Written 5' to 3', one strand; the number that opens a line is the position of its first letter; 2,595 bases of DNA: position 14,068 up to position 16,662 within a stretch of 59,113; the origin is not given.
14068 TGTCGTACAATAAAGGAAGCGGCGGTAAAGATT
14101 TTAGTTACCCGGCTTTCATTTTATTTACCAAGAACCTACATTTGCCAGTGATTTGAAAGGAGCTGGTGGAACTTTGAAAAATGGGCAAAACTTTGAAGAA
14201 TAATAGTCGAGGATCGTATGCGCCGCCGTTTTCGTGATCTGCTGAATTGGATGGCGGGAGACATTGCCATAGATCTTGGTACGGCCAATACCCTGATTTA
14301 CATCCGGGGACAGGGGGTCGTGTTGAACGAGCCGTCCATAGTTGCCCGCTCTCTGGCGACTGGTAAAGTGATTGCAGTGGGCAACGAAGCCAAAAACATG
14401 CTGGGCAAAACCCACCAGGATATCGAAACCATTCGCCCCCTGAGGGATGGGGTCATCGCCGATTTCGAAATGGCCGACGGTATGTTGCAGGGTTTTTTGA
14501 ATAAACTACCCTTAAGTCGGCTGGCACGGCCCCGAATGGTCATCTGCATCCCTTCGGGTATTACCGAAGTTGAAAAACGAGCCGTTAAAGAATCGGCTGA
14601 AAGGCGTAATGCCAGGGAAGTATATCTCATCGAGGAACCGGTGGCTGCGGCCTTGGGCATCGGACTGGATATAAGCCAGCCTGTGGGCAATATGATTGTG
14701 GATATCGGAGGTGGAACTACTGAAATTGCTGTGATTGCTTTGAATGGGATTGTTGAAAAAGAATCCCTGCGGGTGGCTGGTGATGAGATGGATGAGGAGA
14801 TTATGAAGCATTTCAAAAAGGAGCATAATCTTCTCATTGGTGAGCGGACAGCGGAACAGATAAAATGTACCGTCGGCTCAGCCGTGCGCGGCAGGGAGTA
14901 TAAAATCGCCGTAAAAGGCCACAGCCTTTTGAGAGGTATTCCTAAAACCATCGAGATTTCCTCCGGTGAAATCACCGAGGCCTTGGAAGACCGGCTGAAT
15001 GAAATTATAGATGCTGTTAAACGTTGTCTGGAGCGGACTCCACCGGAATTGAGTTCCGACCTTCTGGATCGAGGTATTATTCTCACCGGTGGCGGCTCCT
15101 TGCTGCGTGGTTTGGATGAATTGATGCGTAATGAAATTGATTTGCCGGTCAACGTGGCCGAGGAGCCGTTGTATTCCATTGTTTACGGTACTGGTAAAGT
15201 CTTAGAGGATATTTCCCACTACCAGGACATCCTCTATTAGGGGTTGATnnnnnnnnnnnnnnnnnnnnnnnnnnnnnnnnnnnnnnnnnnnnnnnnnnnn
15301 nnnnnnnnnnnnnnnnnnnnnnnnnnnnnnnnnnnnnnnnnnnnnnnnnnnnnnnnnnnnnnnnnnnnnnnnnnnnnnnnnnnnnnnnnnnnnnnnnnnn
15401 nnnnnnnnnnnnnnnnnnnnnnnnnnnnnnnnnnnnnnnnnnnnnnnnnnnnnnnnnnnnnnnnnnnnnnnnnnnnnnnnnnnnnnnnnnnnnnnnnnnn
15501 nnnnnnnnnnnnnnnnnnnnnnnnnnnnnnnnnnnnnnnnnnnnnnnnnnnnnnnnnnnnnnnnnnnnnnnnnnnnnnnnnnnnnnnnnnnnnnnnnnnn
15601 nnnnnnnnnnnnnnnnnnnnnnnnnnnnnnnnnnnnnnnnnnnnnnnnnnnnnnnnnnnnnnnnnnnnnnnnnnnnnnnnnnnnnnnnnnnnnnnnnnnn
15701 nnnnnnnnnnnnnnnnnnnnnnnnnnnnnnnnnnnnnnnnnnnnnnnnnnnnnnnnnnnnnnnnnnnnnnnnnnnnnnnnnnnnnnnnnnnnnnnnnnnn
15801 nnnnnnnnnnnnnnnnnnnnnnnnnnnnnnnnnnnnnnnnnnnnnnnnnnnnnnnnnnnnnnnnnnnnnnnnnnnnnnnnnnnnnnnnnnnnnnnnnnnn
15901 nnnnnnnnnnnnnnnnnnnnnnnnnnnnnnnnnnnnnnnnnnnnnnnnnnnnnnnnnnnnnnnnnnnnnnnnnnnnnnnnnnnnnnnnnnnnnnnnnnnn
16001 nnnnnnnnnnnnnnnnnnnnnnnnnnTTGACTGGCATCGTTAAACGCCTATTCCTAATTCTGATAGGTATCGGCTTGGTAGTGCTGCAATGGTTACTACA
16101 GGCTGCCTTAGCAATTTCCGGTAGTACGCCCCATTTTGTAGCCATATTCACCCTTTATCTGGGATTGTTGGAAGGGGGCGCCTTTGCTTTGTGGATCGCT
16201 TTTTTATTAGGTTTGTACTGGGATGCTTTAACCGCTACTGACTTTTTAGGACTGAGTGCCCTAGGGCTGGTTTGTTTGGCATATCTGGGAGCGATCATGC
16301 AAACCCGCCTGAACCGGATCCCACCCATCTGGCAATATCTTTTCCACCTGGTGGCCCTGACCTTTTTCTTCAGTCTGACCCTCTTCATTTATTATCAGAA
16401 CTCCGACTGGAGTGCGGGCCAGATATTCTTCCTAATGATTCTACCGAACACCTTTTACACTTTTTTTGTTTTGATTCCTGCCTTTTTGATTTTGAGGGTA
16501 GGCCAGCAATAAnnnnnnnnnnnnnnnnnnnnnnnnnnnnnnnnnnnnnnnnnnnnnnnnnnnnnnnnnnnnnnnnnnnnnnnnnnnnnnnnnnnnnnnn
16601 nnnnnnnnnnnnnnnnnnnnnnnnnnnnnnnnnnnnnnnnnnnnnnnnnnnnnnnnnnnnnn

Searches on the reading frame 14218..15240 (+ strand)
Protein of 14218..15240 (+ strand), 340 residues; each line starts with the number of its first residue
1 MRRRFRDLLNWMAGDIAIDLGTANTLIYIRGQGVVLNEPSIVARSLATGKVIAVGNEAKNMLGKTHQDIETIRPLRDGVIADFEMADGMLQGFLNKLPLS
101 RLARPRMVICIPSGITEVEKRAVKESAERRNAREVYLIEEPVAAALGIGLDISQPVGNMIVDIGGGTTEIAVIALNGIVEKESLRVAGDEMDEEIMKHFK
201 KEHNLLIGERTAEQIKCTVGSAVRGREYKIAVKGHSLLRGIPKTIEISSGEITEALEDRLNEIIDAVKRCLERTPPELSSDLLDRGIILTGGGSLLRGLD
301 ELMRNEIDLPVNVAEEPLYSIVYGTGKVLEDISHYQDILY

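Call 33: search_protein_families(library=pfam, proteins=[window:14218-15240:+], max_evalue=0.00001)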
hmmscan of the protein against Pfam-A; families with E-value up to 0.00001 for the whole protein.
window:14218-15240:+ (340 aa): 4 families
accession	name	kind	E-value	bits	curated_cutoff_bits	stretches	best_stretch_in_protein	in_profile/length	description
PF06723.19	MreB_Mbl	-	3.5e-136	453.8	27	1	15-335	3-325/327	MreB/Mbl protein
PF00022.25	Actin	-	1.3e-12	47.5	27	1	39-202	31-190/410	Actin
PF14450.12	FtsA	-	6.2e-12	46.4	31.8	1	160-319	2-122/127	Cell division protein FtsA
PF00012.26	HSP70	-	2.1e-09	36.6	20.6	1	107-204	136-239/599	Hsp70 protein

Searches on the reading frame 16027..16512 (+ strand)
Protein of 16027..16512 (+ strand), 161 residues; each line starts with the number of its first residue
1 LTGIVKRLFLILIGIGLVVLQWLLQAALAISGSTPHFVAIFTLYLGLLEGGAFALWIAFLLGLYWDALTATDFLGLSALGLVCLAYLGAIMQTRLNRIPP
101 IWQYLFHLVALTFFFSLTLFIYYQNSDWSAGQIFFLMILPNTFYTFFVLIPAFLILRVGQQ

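Call 33: search_protein_families(library=pfam, proteins=[window:16027-16512:+], max_evalue=0.00001)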
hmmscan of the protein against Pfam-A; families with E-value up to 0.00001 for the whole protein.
window:16027-16512:+ (161 aa): 1 family
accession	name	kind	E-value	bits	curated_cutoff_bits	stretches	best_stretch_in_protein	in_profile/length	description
PF04093.17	MreD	-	2.2e-06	28.3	24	1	10-151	11-146/158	rod shape-determining protein MreD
